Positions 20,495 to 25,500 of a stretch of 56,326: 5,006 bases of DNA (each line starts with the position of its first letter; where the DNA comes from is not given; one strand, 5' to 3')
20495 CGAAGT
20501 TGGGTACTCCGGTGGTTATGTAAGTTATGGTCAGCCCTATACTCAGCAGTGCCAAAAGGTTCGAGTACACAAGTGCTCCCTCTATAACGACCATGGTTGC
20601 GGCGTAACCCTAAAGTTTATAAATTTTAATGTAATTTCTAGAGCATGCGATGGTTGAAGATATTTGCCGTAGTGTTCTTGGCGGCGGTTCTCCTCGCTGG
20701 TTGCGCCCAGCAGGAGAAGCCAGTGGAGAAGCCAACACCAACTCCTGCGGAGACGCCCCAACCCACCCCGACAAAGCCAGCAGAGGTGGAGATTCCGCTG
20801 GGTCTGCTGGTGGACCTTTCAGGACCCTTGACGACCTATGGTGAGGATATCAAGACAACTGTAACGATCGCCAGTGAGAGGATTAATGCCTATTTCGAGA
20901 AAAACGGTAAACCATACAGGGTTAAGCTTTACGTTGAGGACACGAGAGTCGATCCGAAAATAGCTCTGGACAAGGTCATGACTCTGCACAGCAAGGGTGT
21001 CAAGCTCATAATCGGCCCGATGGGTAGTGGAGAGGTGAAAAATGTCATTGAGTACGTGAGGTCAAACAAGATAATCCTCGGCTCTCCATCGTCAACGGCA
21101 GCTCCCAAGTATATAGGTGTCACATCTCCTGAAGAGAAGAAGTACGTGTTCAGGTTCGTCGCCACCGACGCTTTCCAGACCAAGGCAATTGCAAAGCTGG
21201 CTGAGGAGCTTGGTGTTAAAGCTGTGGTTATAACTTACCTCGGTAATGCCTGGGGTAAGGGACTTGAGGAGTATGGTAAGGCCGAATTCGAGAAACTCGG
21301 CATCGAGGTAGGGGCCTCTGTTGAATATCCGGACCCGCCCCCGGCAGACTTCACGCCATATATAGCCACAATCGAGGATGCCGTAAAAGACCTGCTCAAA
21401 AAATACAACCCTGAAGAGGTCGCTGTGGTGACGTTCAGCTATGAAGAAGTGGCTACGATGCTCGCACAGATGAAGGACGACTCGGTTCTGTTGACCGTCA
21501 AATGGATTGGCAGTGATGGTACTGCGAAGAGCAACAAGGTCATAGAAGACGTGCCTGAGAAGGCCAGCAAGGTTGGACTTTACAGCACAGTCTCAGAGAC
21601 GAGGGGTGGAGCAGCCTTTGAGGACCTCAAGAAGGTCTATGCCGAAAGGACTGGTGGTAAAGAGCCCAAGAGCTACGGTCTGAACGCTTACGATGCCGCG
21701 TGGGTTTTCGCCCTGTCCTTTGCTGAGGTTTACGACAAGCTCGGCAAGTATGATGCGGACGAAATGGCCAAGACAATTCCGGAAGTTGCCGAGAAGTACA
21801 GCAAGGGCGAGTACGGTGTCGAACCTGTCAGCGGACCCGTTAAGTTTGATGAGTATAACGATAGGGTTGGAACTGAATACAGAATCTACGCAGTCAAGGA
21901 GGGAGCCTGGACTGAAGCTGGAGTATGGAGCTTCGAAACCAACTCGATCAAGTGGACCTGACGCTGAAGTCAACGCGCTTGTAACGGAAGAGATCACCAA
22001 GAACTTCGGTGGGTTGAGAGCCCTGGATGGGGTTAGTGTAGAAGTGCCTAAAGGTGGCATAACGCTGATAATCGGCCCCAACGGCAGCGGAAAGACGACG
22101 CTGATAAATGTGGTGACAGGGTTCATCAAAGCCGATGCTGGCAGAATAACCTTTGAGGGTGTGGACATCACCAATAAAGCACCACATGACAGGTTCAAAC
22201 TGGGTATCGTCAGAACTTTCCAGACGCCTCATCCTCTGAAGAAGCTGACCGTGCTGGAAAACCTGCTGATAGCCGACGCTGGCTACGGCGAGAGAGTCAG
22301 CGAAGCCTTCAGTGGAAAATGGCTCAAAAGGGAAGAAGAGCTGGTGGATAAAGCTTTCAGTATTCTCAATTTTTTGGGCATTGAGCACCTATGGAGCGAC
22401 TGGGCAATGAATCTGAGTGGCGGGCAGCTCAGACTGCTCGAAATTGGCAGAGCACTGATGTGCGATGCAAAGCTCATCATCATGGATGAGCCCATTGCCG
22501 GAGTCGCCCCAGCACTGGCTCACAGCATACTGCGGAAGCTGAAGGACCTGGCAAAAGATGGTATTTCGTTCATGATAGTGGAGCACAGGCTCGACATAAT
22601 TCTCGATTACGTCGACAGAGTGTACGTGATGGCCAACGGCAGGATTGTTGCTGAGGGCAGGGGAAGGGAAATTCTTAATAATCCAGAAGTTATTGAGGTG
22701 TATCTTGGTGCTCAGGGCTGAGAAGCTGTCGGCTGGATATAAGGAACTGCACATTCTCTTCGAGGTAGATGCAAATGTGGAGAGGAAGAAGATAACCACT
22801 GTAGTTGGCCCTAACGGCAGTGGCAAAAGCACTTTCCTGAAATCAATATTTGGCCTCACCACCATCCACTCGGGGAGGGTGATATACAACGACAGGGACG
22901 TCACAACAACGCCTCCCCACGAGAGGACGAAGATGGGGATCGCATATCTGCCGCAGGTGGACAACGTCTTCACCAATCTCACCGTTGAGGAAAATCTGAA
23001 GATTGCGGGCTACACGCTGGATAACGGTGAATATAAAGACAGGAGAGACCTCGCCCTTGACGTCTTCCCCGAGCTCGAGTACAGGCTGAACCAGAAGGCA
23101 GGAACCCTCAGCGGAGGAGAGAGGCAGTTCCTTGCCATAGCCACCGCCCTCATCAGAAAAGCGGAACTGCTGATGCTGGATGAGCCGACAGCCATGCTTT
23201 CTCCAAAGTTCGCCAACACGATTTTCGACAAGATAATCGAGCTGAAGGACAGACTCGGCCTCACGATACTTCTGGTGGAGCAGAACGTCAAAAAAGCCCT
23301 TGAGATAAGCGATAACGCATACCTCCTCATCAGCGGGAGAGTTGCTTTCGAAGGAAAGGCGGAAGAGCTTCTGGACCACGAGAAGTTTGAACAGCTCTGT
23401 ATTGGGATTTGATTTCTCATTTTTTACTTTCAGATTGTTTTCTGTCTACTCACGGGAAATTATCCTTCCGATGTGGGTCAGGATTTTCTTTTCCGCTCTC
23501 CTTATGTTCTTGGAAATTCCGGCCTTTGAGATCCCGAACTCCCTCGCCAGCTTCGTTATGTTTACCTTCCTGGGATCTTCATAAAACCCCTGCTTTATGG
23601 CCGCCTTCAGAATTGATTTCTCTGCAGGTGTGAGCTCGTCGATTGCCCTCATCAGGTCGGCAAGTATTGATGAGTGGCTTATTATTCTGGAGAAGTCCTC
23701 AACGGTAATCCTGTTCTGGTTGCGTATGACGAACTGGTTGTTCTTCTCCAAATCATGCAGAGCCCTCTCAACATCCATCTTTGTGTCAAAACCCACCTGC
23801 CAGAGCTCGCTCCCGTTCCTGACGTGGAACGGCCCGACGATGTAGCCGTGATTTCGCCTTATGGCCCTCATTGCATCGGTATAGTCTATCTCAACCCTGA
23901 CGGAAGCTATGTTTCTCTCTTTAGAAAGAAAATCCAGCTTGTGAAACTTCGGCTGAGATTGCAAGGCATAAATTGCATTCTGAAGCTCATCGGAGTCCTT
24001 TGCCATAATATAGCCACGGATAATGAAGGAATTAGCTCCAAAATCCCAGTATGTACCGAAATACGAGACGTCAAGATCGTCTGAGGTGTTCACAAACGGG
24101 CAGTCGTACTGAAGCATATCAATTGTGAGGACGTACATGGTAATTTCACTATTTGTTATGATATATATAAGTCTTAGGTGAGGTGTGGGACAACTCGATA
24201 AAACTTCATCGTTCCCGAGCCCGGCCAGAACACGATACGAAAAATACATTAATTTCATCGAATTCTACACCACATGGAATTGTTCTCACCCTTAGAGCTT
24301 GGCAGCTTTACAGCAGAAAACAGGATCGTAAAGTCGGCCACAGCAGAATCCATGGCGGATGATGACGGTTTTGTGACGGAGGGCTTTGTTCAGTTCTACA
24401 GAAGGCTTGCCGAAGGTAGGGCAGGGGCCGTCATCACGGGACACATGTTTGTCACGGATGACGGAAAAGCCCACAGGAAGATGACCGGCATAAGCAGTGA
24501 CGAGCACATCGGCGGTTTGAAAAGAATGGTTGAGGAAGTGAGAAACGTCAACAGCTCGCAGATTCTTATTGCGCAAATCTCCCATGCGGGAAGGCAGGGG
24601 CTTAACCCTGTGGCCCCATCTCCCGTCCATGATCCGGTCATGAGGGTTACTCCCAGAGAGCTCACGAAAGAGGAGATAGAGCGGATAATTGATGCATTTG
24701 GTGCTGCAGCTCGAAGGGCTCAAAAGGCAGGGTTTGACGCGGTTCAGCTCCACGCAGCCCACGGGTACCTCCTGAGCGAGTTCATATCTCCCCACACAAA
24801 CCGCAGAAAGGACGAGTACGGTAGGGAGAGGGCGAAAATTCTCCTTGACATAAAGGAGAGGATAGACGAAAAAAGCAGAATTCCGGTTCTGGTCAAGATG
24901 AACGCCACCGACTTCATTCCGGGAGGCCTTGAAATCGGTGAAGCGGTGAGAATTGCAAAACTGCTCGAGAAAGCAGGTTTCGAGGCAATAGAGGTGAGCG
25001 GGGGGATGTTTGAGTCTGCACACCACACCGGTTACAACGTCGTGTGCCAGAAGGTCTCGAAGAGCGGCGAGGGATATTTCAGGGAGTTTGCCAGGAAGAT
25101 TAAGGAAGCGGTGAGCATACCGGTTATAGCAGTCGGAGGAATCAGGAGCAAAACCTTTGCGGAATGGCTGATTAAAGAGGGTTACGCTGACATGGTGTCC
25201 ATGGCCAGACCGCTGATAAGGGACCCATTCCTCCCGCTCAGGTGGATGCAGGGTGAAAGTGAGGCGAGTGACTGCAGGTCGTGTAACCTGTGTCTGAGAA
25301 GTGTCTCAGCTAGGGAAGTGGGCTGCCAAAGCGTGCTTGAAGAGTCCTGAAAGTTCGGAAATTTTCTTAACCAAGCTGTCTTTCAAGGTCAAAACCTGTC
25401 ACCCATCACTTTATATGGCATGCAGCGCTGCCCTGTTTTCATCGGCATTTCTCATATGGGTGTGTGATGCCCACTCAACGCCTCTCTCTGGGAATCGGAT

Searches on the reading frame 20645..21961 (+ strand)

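Call 42: search_protein_families(library=ncbifam, proteins=[window:20645-21961:+], max_evalue=0.00001)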
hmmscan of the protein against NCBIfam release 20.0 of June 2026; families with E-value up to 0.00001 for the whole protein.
window:20645-21961:+ (438 aa): 1 family
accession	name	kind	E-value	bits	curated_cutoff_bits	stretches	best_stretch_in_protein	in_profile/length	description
NF011933.0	PRK15404.1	subfamily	2.5e-14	53.1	477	1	49-418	26-361/370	high-affinity branched-chain amino acid ABC transporter substrate-binding protein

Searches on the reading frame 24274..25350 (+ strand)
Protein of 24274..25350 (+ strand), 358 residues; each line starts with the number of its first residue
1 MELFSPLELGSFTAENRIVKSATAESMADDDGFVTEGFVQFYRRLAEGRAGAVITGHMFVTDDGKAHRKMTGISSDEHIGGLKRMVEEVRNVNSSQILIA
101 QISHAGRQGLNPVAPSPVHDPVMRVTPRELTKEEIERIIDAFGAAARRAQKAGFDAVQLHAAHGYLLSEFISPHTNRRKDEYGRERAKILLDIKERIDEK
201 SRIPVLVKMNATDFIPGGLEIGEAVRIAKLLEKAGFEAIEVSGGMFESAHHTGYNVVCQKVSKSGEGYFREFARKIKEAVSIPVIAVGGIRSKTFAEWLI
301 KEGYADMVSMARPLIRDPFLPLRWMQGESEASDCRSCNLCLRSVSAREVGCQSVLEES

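Call 42: search_protein_families(library=ncbifam, proteins=[window:24274-25350:+], max_evalue=0.00001)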
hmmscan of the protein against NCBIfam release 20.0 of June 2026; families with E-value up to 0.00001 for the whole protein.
window:24274-25350:+ (358 aa): 9 families
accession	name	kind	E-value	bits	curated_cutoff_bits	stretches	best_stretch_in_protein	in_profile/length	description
NF010047.0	PRK13523.1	equivalog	1.2e-63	215.3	431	1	2-322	4-318/339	NADPH dehydrogenase NamA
TIGR03997.1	mycofact_OYE_2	equivalog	4.4e-63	213.7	793.15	1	3-352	2-358/645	mycofactocin system FadH/OYE family oxidoreductase 2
NF041087.1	bile_acid_BaiCD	equivalog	1.9e-53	181.6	825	1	2-339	3-344/642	bile acid Fe-S flavoenzyme BaiCD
NF006101.0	PRK08255.1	equivalog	9.1e-53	179.4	1078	1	3-322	399-728/768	bifunctional salicylyl-CoA 5-hydroxylase/oxidoreductase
NF045599.1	bili_reduct_long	exception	1.4e-43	149.1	750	1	3-349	1-358/641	bilirubin reductase, long form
NF045592.1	bili_reduct_N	equivalog_domain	3.3e-42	144.9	425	1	3-348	2-356/363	bilirubin reductase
NF007899.0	PRK10605.1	subfamily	1.8e-33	116.3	403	1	2-193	5-218/365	N-ethylmaleimide reductase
TIGR03996.1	mycofact_OYE_1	hypoth_equivalog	5.8e-29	101.1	627.9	1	34-347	32-341/633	mycofactocin system FadH/OYE family oxidoreductase 1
TIGR00737.1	nifR3_yhdG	equivalog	9.2e-06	25.1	293.3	0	271-320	182-231/319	tRNA dihydrouridine synthase DusB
